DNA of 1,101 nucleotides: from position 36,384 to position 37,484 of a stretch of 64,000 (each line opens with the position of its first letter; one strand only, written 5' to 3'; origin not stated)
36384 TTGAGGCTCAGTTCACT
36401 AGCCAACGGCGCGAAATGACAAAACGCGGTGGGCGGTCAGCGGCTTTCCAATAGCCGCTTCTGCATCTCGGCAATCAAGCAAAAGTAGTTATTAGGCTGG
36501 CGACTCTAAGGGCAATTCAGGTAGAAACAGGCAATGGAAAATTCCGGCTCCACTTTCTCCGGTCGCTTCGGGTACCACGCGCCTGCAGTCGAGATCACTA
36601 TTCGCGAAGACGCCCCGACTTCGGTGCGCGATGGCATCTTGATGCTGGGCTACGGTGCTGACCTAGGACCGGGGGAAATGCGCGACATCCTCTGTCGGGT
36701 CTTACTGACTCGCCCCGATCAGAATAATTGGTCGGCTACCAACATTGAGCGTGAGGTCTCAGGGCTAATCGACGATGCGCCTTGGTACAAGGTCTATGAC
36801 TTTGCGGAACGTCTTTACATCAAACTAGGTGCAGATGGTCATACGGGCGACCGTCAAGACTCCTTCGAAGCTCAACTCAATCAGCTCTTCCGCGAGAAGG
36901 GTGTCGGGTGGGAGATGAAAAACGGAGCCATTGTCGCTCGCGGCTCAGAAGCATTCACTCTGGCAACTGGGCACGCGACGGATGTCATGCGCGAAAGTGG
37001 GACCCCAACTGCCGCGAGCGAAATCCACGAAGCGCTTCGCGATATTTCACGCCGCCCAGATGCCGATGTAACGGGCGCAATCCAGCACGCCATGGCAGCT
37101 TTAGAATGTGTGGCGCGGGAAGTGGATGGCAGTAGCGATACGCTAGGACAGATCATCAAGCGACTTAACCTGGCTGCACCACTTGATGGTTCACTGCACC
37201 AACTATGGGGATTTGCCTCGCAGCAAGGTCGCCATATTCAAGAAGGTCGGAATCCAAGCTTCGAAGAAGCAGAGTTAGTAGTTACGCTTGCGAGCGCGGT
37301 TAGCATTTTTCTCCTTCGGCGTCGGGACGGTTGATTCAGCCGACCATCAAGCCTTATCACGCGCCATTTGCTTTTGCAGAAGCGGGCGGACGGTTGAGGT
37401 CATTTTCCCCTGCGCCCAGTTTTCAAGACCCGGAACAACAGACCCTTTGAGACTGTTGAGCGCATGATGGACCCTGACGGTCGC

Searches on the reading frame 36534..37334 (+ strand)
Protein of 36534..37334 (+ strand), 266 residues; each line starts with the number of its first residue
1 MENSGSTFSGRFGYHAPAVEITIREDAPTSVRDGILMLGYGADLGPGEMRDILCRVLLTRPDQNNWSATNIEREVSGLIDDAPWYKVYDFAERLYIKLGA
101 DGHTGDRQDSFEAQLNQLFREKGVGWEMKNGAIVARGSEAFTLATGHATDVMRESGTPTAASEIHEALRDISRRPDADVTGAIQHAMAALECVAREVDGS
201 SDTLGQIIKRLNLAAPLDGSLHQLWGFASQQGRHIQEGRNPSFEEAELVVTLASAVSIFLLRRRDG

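Call 3: search_protein_families(library=pfam, proteins=[window:36534-37334:+], max_evalue=0.1)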
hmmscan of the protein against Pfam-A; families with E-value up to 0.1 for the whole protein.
window:36534-37334:+ (266 aa): 1 family
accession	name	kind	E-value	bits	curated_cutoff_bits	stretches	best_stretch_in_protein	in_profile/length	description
PF18863.6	AbiJ_NTD4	-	3e-18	67.2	34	1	7-147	2-148/152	AbiJ N-terminal domain 4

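Call 4: search_protein_families(library=padloc, proteins=[window:36534-37334:+], max_evalue=0.1)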
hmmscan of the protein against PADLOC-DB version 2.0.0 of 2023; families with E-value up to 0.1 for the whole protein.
window:36534-37334:+ (266 aa): 3 families
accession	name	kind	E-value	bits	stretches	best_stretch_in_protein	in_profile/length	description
PDLC04997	PDC-S32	-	1.8e-20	71.8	1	51-262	66-279/285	-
PDLC04996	PDC-S32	-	8.1e-17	59.8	1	49-260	54-272/280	-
PDLC04995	PDC-S32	-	0.007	13.8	1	104-151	131-178/301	-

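Call 5: search_protein_families(library=ncbifam, proteins=[window:36534-37334:+], max_evalue=0.1)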
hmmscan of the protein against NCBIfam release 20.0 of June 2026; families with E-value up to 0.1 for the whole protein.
window:36534-37334:+ (266 aa): 1 family
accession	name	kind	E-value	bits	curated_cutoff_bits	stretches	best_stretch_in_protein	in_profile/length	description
NF046078.1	STM4504_CBY0614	subfamily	0.081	12.2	150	0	112-139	112-139/281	STM4504/CBY_0614 family protein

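Call 76: search_protein_families(library=ncbifam, proteins=[window:36534-37334:+], max_evalue=1)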
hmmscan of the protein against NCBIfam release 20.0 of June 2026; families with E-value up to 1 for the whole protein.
window:36534-37334:+ (266 aa): 1 family
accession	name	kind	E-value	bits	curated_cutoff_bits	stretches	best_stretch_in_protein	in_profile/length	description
NF046078.1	STM4504_CBY0614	subfamily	0.081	12.2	150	1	112-139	112-139/281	STM4504/CBY_0614 family protein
